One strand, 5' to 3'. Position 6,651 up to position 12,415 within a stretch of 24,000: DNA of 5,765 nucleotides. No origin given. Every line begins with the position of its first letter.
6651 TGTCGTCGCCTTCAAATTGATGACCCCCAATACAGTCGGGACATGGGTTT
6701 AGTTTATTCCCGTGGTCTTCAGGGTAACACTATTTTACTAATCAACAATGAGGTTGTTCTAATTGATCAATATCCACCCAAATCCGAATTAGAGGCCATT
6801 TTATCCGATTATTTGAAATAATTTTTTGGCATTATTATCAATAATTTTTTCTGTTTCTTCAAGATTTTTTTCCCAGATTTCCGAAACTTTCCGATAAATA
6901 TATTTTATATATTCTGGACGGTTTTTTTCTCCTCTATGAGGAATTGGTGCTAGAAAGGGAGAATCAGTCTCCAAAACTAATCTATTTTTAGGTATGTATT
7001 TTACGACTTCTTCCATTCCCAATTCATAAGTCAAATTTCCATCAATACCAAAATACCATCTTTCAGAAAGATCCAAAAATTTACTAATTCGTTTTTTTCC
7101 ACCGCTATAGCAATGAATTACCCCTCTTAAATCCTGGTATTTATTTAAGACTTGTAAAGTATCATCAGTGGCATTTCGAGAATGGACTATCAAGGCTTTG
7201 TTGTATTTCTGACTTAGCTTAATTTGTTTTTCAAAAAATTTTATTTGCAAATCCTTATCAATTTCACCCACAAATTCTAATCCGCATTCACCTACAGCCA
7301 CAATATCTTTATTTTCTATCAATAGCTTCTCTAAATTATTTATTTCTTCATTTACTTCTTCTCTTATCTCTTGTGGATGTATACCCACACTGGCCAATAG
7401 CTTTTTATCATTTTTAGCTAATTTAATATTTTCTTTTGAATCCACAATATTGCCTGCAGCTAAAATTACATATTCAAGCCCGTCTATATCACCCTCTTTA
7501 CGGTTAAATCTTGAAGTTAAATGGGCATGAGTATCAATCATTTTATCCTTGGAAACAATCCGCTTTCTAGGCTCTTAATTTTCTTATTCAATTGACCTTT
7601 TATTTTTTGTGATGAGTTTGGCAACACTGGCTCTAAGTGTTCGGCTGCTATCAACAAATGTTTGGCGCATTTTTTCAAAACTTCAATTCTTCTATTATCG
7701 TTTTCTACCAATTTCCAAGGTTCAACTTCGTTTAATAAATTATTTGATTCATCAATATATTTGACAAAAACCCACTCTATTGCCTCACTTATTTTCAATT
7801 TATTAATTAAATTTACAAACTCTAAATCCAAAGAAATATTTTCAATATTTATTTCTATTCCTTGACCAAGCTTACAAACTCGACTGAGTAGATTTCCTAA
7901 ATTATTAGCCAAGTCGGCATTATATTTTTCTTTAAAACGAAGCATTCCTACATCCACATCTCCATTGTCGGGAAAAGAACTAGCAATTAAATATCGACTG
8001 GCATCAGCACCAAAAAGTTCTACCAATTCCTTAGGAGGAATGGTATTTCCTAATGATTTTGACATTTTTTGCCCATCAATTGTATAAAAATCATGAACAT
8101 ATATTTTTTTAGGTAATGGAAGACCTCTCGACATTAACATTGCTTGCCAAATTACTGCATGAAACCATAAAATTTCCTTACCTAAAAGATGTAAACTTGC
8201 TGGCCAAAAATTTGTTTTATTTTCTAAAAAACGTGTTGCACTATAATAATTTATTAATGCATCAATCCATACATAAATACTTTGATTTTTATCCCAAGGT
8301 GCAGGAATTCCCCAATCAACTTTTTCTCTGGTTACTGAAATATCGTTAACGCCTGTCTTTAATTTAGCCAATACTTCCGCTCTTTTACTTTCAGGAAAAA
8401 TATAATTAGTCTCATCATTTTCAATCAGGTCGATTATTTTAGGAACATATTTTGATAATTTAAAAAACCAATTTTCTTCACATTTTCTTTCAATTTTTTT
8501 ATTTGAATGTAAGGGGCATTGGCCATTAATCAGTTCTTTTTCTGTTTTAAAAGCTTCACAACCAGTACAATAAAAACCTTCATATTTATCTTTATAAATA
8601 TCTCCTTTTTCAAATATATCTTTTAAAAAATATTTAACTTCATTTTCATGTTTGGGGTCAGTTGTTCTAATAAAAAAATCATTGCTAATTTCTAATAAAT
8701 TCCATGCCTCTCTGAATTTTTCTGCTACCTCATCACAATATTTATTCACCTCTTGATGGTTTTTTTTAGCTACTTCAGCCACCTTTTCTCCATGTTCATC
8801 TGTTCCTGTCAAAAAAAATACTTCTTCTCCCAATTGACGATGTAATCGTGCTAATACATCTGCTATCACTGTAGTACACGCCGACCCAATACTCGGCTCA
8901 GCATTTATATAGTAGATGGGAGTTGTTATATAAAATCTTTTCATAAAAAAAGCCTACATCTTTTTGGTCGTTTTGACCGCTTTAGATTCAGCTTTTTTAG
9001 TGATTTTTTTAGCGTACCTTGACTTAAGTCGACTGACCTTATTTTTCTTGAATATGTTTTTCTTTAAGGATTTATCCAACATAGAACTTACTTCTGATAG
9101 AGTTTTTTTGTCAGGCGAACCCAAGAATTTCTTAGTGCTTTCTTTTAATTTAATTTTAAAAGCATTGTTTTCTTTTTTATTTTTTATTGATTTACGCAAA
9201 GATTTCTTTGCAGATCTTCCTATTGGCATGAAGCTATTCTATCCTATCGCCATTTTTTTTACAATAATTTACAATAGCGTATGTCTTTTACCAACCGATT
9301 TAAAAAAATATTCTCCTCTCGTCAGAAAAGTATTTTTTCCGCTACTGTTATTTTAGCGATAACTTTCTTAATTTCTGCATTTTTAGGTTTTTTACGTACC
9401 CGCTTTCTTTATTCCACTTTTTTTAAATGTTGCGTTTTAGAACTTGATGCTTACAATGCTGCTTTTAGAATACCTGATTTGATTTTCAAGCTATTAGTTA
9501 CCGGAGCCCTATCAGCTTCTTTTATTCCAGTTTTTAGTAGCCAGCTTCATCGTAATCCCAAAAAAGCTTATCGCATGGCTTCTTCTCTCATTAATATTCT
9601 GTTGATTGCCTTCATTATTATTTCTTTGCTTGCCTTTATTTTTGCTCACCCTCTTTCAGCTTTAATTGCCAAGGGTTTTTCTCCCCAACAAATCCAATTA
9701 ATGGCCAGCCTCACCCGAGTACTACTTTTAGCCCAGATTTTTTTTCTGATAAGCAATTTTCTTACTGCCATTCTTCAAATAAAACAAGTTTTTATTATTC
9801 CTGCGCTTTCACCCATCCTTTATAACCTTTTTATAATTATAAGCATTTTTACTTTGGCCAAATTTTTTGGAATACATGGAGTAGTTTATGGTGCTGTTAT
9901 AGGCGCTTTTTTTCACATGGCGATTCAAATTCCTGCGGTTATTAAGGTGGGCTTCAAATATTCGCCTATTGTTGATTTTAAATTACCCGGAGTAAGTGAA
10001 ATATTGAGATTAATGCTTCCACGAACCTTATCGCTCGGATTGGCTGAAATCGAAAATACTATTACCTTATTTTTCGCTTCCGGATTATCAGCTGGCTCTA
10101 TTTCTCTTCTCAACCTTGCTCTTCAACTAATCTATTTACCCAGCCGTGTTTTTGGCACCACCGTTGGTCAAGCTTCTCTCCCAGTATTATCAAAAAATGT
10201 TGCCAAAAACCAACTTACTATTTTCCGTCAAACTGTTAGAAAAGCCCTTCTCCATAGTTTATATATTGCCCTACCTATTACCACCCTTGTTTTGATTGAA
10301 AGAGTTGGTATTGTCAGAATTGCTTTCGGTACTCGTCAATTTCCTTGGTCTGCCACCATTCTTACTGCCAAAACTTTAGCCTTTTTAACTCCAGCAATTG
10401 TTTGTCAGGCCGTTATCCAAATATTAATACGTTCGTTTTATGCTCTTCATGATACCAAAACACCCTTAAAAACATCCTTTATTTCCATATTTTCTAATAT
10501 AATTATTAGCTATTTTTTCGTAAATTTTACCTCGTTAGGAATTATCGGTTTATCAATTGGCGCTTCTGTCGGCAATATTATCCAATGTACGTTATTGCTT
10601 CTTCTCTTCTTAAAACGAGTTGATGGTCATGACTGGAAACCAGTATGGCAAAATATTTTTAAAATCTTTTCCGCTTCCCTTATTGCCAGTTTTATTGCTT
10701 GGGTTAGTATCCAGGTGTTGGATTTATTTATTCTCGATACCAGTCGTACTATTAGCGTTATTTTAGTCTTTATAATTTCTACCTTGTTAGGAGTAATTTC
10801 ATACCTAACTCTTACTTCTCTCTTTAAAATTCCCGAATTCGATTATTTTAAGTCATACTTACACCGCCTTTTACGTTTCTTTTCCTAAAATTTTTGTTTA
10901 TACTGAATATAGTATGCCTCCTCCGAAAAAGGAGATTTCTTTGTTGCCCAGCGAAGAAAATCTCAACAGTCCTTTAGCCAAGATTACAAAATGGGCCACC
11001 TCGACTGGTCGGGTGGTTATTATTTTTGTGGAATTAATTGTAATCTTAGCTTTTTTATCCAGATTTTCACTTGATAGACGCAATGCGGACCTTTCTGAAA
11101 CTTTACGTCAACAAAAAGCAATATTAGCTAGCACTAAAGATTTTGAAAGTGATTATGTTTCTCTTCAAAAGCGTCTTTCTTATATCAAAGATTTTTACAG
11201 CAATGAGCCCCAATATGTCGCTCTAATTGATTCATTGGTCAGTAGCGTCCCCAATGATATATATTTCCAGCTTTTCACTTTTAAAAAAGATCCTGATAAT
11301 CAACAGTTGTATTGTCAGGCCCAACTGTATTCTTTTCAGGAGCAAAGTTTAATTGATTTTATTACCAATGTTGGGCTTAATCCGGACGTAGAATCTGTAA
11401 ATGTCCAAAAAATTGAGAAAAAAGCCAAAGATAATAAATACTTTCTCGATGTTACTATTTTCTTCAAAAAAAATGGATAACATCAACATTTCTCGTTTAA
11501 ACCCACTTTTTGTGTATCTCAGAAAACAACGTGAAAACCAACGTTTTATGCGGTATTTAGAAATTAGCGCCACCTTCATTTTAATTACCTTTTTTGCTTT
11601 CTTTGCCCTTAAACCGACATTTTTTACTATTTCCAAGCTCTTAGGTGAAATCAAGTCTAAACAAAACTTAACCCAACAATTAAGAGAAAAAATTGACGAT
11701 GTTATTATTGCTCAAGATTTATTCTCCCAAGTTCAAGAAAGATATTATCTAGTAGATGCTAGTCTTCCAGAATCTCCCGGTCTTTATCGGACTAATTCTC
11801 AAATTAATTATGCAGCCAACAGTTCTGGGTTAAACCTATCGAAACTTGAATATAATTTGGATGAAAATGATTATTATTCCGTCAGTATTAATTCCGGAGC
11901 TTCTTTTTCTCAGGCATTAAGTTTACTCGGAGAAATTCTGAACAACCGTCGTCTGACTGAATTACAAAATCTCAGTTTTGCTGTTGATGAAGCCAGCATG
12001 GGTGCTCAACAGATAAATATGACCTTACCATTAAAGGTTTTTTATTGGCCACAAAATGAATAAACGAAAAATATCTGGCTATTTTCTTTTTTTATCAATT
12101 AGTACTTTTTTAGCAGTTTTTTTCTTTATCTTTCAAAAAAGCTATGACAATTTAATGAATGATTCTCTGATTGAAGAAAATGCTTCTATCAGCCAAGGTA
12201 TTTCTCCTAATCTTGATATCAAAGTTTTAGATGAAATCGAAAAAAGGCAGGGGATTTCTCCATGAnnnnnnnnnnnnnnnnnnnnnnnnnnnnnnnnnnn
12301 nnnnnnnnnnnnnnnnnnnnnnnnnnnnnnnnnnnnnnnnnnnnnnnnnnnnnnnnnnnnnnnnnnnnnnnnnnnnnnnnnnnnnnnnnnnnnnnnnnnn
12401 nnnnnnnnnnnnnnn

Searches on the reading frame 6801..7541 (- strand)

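Call 8: search_protein_families(library=pfam, proteins=[window:6801-7541:-], max_evalue=0.01)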
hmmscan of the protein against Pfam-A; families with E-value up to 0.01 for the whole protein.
window:6801-7541:- (246 aa): 1 family
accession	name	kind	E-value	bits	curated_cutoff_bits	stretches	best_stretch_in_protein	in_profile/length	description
PF01026.27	TatD_DNase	-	7.5e-65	219.3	27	1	2-243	1-253/253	TatD related DNase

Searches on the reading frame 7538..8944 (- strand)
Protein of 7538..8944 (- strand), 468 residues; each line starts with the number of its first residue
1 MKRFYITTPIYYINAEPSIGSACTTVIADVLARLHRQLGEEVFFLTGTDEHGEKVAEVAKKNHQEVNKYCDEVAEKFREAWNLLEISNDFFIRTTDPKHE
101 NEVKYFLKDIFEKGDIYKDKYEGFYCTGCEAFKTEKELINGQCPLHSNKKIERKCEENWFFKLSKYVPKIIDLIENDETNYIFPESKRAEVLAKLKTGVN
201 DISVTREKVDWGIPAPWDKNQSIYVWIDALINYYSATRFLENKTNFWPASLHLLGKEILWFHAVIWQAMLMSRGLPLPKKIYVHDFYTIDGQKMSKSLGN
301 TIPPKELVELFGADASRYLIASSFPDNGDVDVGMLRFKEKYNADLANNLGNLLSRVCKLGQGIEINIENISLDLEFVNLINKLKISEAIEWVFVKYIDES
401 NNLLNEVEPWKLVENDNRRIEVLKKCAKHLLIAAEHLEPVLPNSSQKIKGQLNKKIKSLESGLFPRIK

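Call 8: search_protein_families(library=pfam, proteins=[window:7538-8944:-], max_evalue=0.01)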
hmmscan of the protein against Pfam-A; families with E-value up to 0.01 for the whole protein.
window:7538-8944:- (468 aa): 3 families
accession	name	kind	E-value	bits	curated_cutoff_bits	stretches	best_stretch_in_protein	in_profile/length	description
PF09334.17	tRNA-synt_1g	-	1.1e-92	311.3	20.1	2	148-356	173-390/391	tRNA synthetases class I (M)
PF00133.28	tRNA-synt_1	-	5.3e-29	101.6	22.7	2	2-217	23-246/414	tRNA synthetases class I (I, L, M and V)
PF01406.26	tRNA-synt_1e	-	3.8e-13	49.9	27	2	16-153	22-152/301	tRNA synthetases class I (C) catalytic domain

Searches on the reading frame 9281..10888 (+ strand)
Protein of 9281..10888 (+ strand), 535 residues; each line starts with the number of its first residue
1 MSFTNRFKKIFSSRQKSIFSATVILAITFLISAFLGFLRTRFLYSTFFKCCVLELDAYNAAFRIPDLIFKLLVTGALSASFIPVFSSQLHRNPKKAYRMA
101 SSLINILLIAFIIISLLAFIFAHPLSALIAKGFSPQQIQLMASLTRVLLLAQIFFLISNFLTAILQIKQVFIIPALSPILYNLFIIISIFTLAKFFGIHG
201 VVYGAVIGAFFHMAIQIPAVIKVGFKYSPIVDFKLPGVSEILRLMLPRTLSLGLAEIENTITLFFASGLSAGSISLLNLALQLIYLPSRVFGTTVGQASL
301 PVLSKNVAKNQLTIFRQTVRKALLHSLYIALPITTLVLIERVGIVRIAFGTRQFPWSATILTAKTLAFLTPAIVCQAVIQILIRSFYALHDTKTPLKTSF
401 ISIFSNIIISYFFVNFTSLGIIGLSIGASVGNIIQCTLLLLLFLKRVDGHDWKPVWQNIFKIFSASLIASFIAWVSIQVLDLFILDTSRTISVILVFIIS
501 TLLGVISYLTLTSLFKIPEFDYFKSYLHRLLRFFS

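Call 8: search_protein_families(library=pfam, proteins=[window:9281-10888:+], max_evalue=0.01)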
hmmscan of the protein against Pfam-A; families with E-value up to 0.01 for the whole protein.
window:9281-10888:+ (535 aa): 2 families
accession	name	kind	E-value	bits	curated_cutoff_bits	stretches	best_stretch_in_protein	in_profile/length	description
PF03023.19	MurJ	-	1.2e-70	238.8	27.4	1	55-484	11-441/451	Lipid II flippase MurJ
PF01554.23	MatE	-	1.9e-07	31.4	24.9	1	258-411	12-160/161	MatE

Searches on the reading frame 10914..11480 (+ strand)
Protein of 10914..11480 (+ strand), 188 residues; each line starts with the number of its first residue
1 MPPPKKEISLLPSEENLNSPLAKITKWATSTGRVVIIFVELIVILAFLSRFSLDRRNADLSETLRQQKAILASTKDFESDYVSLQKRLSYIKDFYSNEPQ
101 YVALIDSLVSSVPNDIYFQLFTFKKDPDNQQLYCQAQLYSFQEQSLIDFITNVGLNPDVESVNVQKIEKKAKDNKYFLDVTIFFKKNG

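Call 8: search_protein_families(library=pfam, proteins=[window:10914-11480:+], max_evalue=0.01)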
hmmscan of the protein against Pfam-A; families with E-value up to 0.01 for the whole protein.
window:10914-11480:+ (188 aa): 1 family
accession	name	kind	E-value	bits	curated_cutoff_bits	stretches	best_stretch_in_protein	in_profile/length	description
PF05137.18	PilN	-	0.0033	17.9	22.8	1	104-174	2-66/78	Fimbrial assembly protein (PilN)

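Call 69: search_solved_structures(query=A4, max_evalue=10)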
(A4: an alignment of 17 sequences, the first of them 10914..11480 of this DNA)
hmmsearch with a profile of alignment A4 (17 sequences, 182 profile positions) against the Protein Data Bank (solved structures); distinct sequences matched with E-value up to 10: 6.
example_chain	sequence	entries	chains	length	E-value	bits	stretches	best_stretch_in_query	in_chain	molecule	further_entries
3jc8_Na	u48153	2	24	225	5e-05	26.5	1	30-147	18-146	PilN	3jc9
5xau_C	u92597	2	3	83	0.52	13.4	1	52-92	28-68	Laminin subunit gamma-1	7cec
3h7x_A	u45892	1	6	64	0.63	13.2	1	57-107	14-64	Adhesin yadA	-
4wz3_B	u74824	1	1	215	0.73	12.9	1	69-152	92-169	E3 ubiquitin-protein ligase LubX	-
6zh1_A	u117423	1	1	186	1.1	12.4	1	59-148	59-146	Factor H-binding protein A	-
4xvw_A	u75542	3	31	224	1.1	12.4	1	62-128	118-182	DsbA-like protein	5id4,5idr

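Call 71: search_protein_families(library=pfam, alignment_id=A4, max_evalue=0.1)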
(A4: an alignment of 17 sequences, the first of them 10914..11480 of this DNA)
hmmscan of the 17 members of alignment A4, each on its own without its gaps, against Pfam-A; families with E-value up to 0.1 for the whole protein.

A. member 1, window:10914-11480:+ (188 aa): 2 families
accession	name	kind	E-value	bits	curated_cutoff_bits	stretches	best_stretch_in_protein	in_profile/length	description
PF05137.18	PilN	-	0.0033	17.9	22.8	1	104-174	2-66/78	Fimbrial assembly protein (PilN)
PF09004.15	ALKBH8_N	-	0.078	13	21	0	161-178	2-19/42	Alkylated DNA repair protein alkB homolog 8, N-terminal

B. families by the number of members that match (of 17 scanned): 17 families
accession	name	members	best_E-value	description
PF05137.18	PilN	17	2e-13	Fimbrial assembly protein (PilN)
PF18222.6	PilN_bio_d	2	0.0051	PilN biogenesis protein dimerization domain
PF14899.11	DUF4492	2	0.008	Domain of unknown function (DUF4492)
PF23338.1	PTHB1_hp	2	0.012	PTHB1 hairpin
PF06837.17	Fijivirus_P9-2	1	0.0005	Fijivirus P9-2 protein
PF12108.13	SF3a60_bindingd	1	0.0039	Splicing factor SF3a60 binding domain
PF20740.2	TP0453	1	0.0046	Outer membrane-associated lipoprotein TP0453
PF08509.16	Ad_cyc_g-alpha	1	0.035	Adenylate cyclase G-alpha binding domain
PF05615.18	THOC7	1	0.036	Tho complex subunit 7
PF07133.16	Merozoite_SPAM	1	0.04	Merozoite surface protein (SPAM)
PF24277.2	DmsR_N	1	0.045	DmsR, N-terminal domain-like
PF14560.12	Ubiquitin_2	1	0.056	Ubiquitin-like domain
PF04350.18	PilO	1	0.06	Pilus assembly protein, PilO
PF12064.13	DUF3544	1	0.074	Protein kinase C-binding protein 1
PF09004.15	ALKBH8_N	1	0.078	Alkylated DNA repair protein alkB homolog 8, N-terminal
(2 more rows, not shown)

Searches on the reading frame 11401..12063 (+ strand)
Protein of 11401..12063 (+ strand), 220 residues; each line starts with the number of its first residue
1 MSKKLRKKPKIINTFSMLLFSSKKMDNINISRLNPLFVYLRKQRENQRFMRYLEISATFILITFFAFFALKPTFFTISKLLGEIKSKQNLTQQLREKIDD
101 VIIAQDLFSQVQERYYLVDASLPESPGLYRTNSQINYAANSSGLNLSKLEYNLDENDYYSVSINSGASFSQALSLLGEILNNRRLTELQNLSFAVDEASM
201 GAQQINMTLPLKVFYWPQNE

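Call 8: search_protein_families(library=pfam, proteins=[window:11401-12063:+], max_evalue=0.01)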
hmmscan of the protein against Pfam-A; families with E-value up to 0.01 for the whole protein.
window:11401-12063:+ (220 aa): 1 family
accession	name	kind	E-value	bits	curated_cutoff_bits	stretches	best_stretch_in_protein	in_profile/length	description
PF06008.19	Laminin_I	-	0.00053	20.2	34.6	1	76-115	126-164/259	Laminin Domain I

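Call 70: search_solved_structures(query=A5, max_evalue=10)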
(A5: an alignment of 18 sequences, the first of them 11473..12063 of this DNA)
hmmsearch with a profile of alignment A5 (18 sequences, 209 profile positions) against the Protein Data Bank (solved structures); distinct sequences matched with E-value up to 10: 4.
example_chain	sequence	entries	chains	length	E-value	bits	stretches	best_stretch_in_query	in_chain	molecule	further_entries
3jc8_Oa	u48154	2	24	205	1.5e-10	44.2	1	89-193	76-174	PilO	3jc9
2rjz_A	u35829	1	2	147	1.2e-06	31.4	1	79-204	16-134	PilO protein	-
5uvr_A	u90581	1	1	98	0.0025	20.6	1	112-203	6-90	PilO protein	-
1xkp_A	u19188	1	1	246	0.52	13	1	70-143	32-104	putative membrane-bound Yop targeting protein YopN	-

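Call 72: search_protein_families(library=pfam, alignment_id=A5, max_evalue=0.1)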
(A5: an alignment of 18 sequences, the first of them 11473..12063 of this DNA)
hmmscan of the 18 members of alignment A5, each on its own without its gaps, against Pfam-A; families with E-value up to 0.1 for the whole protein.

A. member 1, window:11473-12063:+ (196 aa): 2 families
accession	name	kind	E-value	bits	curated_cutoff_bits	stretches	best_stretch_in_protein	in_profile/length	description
PF06008.19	Laminin_I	-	0.00046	20.4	34.6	1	52-91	126-164/259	Laminin Domain I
PF04977.20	DivIC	-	0.051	13.8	28.9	1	35-76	1-42/80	Septum formation initiator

B. families by the number of members that match (of 18 scanned): 24 families
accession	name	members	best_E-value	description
PF04350.18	PilO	13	9.2e-17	Pilus assembly protein, PilO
PF10741.14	T2SSM_b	4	0.00029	Type II secretion system (T2SS), protein M subtype b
PF04977.20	DivIC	4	0.015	Septum formation initiator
PF06008.19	Laminin_I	3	0.00046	Laminin Domain I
PF03631.20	Virul_fac_BrkB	2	0.0028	Virulence factor BrkB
PF18150.6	DUF5600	2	0.017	Domain of unknown function (DUF5600)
PF10958.13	DUF2759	1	0.00079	Protein of unknown function (DUF2759)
PF24301.1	FraC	1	0.0052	Filament integrity protein FraC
PF06005.17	ZapB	1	0.016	Cell division protein ZapB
PF01594.21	AI-2E_transport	1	0.024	AI-2E family transporter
PF20683.2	DUF6819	1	0.025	Domain of unknown function (DUF6819)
PF21928.1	XLF_CC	1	0.025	XLF protein coiled-coil region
PF04012.17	PspA_IM30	1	0.035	PspA/IM30 family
PF17150.9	CHASE6_C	1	0.038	C-terminal domain of two-partite extracellular sensor domain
PF17415.7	NigD_C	1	0.045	NigD-like C-terminal beta sandwich domain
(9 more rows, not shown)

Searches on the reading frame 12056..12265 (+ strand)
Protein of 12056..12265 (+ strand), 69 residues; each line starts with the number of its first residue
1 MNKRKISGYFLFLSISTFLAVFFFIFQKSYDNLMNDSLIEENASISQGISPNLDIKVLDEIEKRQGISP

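Call 61: search_protein_families(library=ncbifam, proteins=[window:12056-12265:+], max_evalue=0.01)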
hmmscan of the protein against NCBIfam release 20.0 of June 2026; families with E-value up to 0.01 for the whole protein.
window:12056-12265:+ (69 aa): 0 families
